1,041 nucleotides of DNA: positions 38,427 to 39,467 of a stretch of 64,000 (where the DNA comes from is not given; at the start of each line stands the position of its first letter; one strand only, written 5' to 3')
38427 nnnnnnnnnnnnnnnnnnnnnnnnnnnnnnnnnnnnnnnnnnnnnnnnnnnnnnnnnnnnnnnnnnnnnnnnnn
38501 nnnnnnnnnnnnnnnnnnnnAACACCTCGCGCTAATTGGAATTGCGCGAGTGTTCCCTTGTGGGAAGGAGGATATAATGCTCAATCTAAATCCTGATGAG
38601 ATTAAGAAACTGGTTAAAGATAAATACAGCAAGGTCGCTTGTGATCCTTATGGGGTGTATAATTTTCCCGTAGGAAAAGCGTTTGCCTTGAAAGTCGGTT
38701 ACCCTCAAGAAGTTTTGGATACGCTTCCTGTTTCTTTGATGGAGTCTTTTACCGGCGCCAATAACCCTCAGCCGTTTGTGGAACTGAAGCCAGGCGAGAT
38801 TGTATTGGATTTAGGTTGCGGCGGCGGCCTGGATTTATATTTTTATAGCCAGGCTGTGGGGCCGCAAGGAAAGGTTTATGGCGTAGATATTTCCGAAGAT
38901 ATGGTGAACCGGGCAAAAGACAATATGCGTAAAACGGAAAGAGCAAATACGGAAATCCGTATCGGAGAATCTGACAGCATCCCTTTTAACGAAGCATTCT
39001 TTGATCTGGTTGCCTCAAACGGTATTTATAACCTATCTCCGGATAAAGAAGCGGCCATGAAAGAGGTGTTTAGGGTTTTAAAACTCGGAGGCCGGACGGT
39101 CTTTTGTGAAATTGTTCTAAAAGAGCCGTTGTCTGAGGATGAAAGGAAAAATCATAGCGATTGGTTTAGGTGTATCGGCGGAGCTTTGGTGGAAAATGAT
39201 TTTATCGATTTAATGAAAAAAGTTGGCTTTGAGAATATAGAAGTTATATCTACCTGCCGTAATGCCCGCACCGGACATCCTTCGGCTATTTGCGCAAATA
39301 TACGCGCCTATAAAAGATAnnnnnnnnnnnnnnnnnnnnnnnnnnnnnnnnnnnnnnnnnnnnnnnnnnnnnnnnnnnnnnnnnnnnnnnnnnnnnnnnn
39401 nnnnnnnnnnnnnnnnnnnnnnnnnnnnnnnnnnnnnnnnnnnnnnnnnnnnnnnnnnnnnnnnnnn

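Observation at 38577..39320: ArsM-family methyltransferase missing two of the three conserved As(III)-binding cysteines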

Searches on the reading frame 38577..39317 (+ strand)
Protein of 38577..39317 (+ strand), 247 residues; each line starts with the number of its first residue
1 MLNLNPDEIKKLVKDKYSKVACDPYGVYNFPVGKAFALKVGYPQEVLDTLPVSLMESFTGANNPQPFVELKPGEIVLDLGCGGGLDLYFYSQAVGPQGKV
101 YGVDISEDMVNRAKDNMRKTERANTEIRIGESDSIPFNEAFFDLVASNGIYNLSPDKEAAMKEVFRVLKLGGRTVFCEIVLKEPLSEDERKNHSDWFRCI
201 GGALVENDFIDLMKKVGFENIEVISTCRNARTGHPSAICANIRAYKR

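Call 3: search_protein_families(library=pfam, proteins=[window:38577-39317:+], max_evalue=0.01)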
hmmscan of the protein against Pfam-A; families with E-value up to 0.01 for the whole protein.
window:38577-39317:+ (247 aa): 14 families
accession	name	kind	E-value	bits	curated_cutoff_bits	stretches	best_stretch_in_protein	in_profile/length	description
PF13847.12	Methyltransf_31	-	2.9e-27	95.6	27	1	71-200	2-132/145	Methyltransferase domain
PF13649.12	Methyltransf_25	-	3e-20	73.2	27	1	76-172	1-97/97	Methyltransferase domain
PF08241.18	Methyltransf_11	-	1.6e-18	67.5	21.2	1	77-176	1-95/95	Methyltransferase domain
PF01209.24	Ubie_methyltran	-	7.5e-18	65.2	20.1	1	70-179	45-154/233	ubiE/COQ5 methyltransferase family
PF08242.18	Methyltransf_12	-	3.2e-13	50.7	30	1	77-173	1-97/98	Methyltransferase domain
PF13489.12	Methyltransf_23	-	1.2e-12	48.3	27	1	70-222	20-163/164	Methyltransferase domain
PF01135.25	PCMT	-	5.5e-09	36.5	20.3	1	67-132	68-133/210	Protein-L-isoaspartate(D-aspartate) O-methyltransferase (PCMT)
PF02353.26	CMAS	-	2e-06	27.8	27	1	68-198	58-186/273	Mycolic acid cyclopropane synthetase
PF06325.19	PrmA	-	1.2e-05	25.4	22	1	70-150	159-235/296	Ribosomal protein L11 methyltransferase (PrmA)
PF08704.16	GCD14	-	0.00018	21.7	26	1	68-169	36-136/247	tRNA methyltransferase complex GCD14 subunit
PF05175.20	MTS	-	0.00018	21.6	23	1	74-148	33-105/170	Methyltransferase small domain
PF01728.25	FtsJ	-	0.00031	21.2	24.1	1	70-156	19-106/181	FtsJ-like methyltransferase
PF01269.23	Fibrillarin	-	0.0015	18.2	27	1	69-111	68-110/227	Fibrillarin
PF01170.24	UPF0020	-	0.0062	16.7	22.3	0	97-165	76-145/197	RMKL-like, methyltransferase domain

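Call 4: search_protein_families(library=ncbifam, proteins=[window:38577-39317:+], max_evalue=0.01)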
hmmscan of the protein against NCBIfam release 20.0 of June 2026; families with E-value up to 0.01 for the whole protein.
window:38577-39317:+ (247 aa): 63 families (the best 25 are shown)
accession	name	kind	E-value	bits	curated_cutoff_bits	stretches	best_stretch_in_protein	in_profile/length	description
NF041537.1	ArsM_AhpD_UU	exception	1.1e-66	225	510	1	7-226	11-230/345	arsenite methyltransferase/AhpD domain selenoprotein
NF047649.1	MTase_UXPK_star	exception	2.6e-61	207.1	460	1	7-221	11-226/283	methyltransferase/UXPK-star double selenoprotein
NF041536.1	ArsM_DUF2284_UU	exception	7.3e-61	205.9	575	1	7-226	11-230/459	arsenite methyltransferase/DUF2284 domain selenoprotein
NF008823.0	PRK11873.1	subfamily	5e-56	190.2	263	1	6-226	4-231/272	arsenite methyltransferase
NF040538.1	methyl_ArsM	equivalog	2.4e-28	99.4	500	2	10-118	2-107/356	arsinothricin biosynthesis methyltransferase ArsM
NF040539.1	AST_met_ArsM_2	exception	2.2e-23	83.4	240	1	74-226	58-213/262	putative arsinothricin biosynthesis methyltransferase ArsM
NF038099.1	AsSugarArsM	exception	1.5e-21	77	400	1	67-225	53-220/321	arsenosugar biosynthesis arsenite methyltransferase ArsM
NF045667.1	MTase_DVU1556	equivalog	3.7e-20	72.3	155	1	67-219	17-161/213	DVU_1556 family methyltransferase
NF001244.0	PRK00216.1-5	equivalog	1.2e-17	64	216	1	69-180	45-157/236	bifunctional demethylmenaquinone methyltransferase/2-methoxy-6-polyprenyl-1,4-benzoquinol methylase UbiE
NF001243.0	PRK00216.1-4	equivalog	1.4e-17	63.9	235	1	68-178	43-153/237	demethylmenaquinone methyltransferase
NF001240.0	PRK00216.1-1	equivalog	1.7e-17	63.3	378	1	69-180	60-172/251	bifunctional demethylmenaquinone methyltransferase/2-methoxy-6-polyprenyl-1,4-benzoquinol methylase UbiE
TIGR01934.1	MenG_MenH_UbiE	subfamily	9.1e-17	61.1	158.35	1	71-181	38-146/223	ubiquinone/menaquinone biosynthesis methyltransferase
TIGR02752.1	MenG_heptapren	equivalog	2.1e-16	60.2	419.85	1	69-178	42-151/231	demethylmenaquinone methyltransferase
NF052510.1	methyltran_MpqE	exception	3e-13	49.7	335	1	68-179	42-154/234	methyl-plastoquinone biosynthesis methyltransferase MpqE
NF045882.1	PLipidMtase_Leg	equivalog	1.3e-11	44.6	390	1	75-178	45-145/207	phospholipid N-methyltransferase PmtA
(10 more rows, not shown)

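Call 5: search_solved_structures(query=window:38577-39317:+, max_evalue=0.001, show_alignments=3)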
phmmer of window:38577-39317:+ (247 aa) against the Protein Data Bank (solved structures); distinct sequences matched with E-value up to 0.001: 64 (the best 60 are shown).
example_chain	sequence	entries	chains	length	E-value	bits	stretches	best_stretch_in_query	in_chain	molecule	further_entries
5evj_A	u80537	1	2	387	7.6e-23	84.3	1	45-220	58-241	Arsenite methyltransferase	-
5eg5_A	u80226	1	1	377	1.1e-22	83.8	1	44-226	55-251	Arsenic methyltransferase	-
4kw7_A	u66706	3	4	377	4e-22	82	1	44-226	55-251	Arsenic methyltransferase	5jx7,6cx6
4fr0_A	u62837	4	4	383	4.2e-22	81.9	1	44-226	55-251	Arsenic methyltransferase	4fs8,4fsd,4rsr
8xt7_A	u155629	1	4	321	1.1e-18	70.7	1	76-219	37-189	Arsenite methyltransferase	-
3bus_A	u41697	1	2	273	5.5e-13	52.1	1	67-236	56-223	Methyltransferase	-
3dh0_A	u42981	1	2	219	2.3e-11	46.7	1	69-151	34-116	SAM dependent methyltransferase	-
1ve3_A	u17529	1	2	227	1.1e-09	41.2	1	72-184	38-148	hypothetical protein PH0226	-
5wp5_A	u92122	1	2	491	1.7e-09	40.6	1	68-179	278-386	Phosphomethylethanolamine N-methyltransferase 2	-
5wp4_A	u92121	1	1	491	1.9e-09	40.4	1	66-180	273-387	Phosphoethanolamine N-methyltransferase 1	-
7v6h_A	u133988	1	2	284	1.1e-08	38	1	69-227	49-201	Cyclopropane fatty-acyl-phospholipid synthase-like methyltransferase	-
8ys9_A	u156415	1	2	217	1.5e-08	37.6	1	76-176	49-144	Phosphatidylethanolamine N-methyltransferase/phosphatidyl-N-methylethanolamine N-methyltra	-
6uak_A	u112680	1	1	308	4.2e-08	36.1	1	72-173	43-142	SAM dependent methyltransferase LahSB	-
3l8d_A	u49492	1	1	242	4.5e-08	36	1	70-226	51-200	Methyltransferase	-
6uv6_A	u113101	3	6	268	4.9e-08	35.9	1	75-203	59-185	D-glucose O-methyltransferase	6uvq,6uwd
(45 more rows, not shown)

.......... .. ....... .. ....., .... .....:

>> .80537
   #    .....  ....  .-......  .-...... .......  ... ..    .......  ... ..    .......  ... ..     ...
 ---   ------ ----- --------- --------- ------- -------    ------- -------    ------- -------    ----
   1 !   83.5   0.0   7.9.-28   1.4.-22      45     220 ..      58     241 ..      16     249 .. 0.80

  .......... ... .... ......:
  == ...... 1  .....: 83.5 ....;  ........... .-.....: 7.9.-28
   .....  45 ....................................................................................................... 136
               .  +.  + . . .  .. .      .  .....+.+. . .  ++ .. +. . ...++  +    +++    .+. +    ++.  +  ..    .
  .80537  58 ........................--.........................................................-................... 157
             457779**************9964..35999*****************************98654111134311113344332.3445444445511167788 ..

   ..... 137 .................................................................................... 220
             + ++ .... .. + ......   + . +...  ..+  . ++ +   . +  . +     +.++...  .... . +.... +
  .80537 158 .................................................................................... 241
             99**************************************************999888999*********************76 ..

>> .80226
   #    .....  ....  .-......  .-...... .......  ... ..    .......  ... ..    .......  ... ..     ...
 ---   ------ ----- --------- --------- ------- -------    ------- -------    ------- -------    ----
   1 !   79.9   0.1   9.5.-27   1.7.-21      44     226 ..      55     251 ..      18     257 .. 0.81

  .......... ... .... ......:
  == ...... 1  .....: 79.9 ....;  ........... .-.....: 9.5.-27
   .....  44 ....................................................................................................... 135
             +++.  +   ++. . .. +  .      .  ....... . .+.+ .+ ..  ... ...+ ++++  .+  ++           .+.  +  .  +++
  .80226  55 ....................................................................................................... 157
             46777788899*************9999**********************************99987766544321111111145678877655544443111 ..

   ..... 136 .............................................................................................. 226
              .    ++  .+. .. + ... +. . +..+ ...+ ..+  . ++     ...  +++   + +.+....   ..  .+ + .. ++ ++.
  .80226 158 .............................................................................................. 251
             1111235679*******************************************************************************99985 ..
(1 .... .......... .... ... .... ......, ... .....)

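Call 7: find_homologous_proteins(query=window:38577-39317:+, max_evalue=1e-10)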
Query window:38577-39317:+ (247 aa): 1025 proteins with E <= 1e-10 among 1611 candidates; the best 120 are listed.
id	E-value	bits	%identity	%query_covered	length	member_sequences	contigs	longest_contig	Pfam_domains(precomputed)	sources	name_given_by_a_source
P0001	2.5e-144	497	88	100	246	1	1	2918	PF13847.13,PF13489.13,PF06325.20,PF02353.27,PF13649.13,PF01135.26,PF01209.25,PF08241.19,PF08242.19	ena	-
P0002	3.3e-144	497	88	100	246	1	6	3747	PF13847.13,PF13489.13,PF06325.20,PF02353.27,PF13649.13,PF01135.26,PF01209.25,PF08241.19,PF08242.19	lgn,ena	-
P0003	8.1e-143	492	85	100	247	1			PF13847.13,PF13489.13,PF06325.20,PF13649.13,PF01135.26,PF01209.25,PF08241.19,PF08242.19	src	-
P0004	9.5e-141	485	85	100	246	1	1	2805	PF13847.13,PF13489.13,PF13649.13,PF01135.26,PF01209.25,PF08241.19,PF08242.19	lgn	-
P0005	1.8e-140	484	87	100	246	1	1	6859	PF13847.13,PF13489.13,PF06325.20,PF02353.27,PF13649.13,PF01135.26,PF01209.25,PF08241.19,PF08242.19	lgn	-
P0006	1.9e-140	484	87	100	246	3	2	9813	PF13847.13,PF13489.13,PF13649.13,PF01135.26,PF01209.25,PF08241.19,PF08242.19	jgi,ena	-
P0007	2.1e-139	481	98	87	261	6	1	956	PF13847.13,PF13489.13,PF06325.20,PF02353.27,PF13649.13,PF01135.26,PF01209.25,PF08241.19,PF08242.19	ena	-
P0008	1.6e-136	471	86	100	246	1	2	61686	PF13847.13,PF13489.13,PF06325.20,PF13649.13,PF01135.26,PF01209.25,PF08241.19,PF08242.19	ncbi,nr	ncbi:MAG: methyltransferase domain-containing protein [Candidatus Omnitrophota bacterium]|nr:methylt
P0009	9.2e-136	469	81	100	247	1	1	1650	PF13847.13,PF13489.13,PF06325.20,PF13649.13,PF08704.17,PF01135.26,PF01209.25,PF08241.19,PF08242.19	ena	-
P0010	6.1e-132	456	80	100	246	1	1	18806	PF13847.13,PF13489.13,PF06325.20,PF02353.27,PF13649.13,PF01135.26,PF01209.25,PF08241.19,PF08242.19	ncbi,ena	-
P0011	2.3e-131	455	81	100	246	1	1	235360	PF13847.13,PF13489.13,PF06325.20,PF02353.27,PF02384.23,PF13649.13,PF01135.26,PF01209.25,PF08241.19,PF08242.19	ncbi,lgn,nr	ncbi:MAG: methyltransferase domain-containing protein [Candidatus Omnitrophota bacterium]|nr:methylt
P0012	8.0e-131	453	80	100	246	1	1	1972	PF13847.13,PF13489.13,PF06325.20,PF02353.27,PF13649.13,PF01135.26,PF01209.25,PF08241.19,PF08242.19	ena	-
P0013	1.1e-130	452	80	100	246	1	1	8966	PF13847.13,PF13489.13,PF02353.27,PF13649.13,PF01135.26,PF01209.25,PF08241.19,PF08242.19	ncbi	-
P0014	1.9e-130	452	80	100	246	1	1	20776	PF13847.13,PF13489.13,PF02353.27,PF13649.13,PF01135.26,PF01209.25,PF08241.19,PF08242.19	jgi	jgi:SAM-dependent methyltransferase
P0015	7.2e-130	450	80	100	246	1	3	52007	PF13847.13,PF13489.13,PF06325.20,PF02353.27,PF13649.13,PF01135.26,PF01209.25,PF08241.19,PF08242.19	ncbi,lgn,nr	ncbi:MAG: methyltransferase domain-containing protein [Candidatus Omnitrophica bacterium]|nr:methylt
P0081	1.9e-118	412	74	100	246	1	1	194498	PF13847.13,PF13489.13,PF06325.20,PF02353.27,PF05175.21,PF13649.13,PF01135.26,PF01209.25,PF08241.19,PF08242.19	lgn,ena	-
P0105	5.8e-114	398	73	98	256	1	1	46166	PF13847.13,PF13489.13,PF06325.20,PF02353.27,PF13649.13,PF01135.26,PF01209.25,PF08241.19,PF08242.19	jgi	jgi:SAM-dependent methyltransferase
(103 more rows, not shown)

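Call 12: find_encoding_contigs(protein=P0011, flank=8000, max_places=2)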
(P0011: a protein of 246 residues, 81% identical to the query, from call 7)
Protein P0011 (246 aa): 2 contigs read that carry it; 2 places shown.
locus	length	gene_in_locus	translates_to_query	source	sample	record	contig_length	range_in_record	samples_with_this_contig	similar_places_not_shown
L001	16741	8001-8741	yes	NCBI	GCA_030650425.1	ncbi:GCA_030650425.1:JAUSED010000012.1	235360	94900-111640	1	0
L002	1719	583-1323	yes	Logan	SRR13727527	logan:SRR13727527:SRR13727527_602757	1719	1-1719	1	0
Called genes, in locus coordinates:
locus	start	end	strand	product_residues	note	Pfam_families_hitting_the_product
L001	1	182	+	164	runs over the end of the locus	-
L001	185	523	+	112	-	PF01541:GIY-YIG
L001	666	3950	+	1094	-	-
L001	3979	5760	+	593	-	-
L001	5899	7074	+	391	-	-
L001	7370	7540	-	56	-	-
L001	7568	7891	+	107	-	PF12802:MarR_2 (weak), PF12840:HTH_20, PF01022:HTH_5, PF01978:TrmB (weak)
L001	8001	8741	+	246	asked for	PF01135:PCMT, PF13489:Methyltransf_23, PF01209:Ubie_methyltran, PF02353:CMAS (weak), PF13847:Methyltransf_31, PF08241:Methyltransf_11, PF08242:Methyltransf_12, PF13649:Methyltransf_25, +2 more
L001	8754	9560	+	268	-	PF01048:PNP_UDP_1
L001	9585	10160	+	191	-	PF01209:Ubie_methyltran, PF06325:PrmA (weak), PF05175:MTS, PF13489:Methyltransf_23, PF13649:Methyltransf_25, PF13847:Methyltransf_31, PF08241:Methyltransf_11, PF08242:Methyltransf_12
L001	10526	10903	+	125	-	PF09719:C_GCAxxG_C_C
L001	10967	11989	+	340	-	PF00224:PK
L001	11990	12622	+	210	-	PF02163:Peptidase_M50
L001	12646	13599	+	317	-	PF05170:AsmA (faint), PF05359:DUF748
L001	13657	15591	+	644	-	PF12895:ANAPC3 (faint), PF23914:TPR_CcmH_CycH (faint), PF24575:TPR_Slam (faint), PF00515:TPR_1 (faint), PF07719:TPR_2 (faint), PF14559:TPR_19 (weak), PF25068:ARM_TT21_4th (weak), PF13424:TPR_12 (weak), +12 more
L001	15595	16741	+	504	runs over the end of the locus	PF13506:Glyco_transf_21, PF00535:Glycos_transf_2, PF13641:Glyco_tranf_2_3, PF13632:Glyco_trans_2_3, PF03552:Cellulose_synt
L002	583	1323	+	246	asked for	PF01135:PCMT, PF13489:Methyltransf_23, PF01209:Ubie_methyltran, PF02353:CMAS (weak), PF13847:Methyltransf_31, PF08241:Methyltransf_11, PF08242:Methyltransf_12, PF13649:Methyltransf_25, +2 more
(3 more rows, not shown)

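Call 13: find_encoding_contigs(protein=P0081, flank=8000, max_places=2)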
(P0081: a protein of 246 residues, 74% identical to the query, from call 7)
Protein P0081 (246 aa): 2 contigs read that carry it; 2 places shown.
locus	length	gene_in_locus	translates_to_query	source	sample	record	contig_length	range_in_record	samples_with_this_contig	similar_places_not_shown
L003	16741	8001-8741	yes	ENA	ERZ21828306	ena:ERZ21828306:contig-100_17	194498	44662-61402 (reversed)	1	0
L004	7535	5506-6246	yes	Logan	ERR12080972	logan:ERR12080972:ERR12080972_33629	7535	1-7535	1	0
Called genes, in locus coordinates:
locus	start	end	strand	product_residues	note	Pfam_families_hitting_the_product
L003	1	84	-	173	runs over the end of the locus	-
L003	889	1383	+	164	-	PF04461:YajQ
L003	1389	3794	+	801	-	PF00133:tRNA-synt_1, PF01406:tRNA-synt_1e (faint), PF09334:tRNA-synt_1g, PF13603:tRNA-synt_1_2, PF00133:tRNA-synt_1, PF09334:tRNA-synt_1g (weak), PF08264:Anticodon_1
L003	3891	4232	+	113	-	PF14520:HHH_5 (faint), PF12836:HHH_3, PF00633:HHH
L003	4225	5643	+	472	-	PF13567:DUF4131, PF03772:Competence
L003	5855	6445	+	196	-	PF00196:GerE (weak)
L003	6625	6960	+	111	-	PF01022:HTH_5, PF12840:HTH_20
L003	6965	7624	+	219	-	PF12801:Fer4_5, PF00037:Fer4 (faint), PF12837:Fer4_6 (faint), PF12838:Fer4_7, PF13237:Fer4_10, PF14697:Fer4_21 (weak), PF13187:Fer4_9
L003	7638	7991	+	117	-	PF02635:DsrE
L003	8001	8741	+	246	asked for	PF01135:PCMT, PF13489:Methyltransf_23, PF01209:Ubie_methyltran, PF06325:PrmA, PF13847:Methyltransf_31, PF08241:Methyltransf_11, PF08242:Methyltransf_12, PF13649:Methyltransf_25, +2 more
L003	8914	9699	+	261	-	-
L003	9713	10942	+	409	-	PF00909:Ammonium_transp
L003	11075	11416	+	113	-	PF00543:P-II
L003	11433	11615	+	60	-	-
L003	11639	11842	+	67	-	-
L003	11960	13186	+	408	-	PF00909:Ammonium_transp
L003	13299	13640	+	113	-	PF00543:P-II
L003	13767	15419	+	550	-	PF00342:PGI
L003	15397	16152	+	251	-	-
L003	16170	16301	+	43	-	-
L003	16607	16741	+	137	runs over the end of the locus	PF00072:Response_reg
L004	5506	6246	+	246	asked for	PF01135:PCMT, PF13489:Methyltransf_23, PF01209:Ubie_methyltran, PF06325:PrmA, PF13847:Methyltransf_31, PF08241:Methyltransf_11, PF08242:Methyltransf_12, PF13649:Methyltransf_25, +2 more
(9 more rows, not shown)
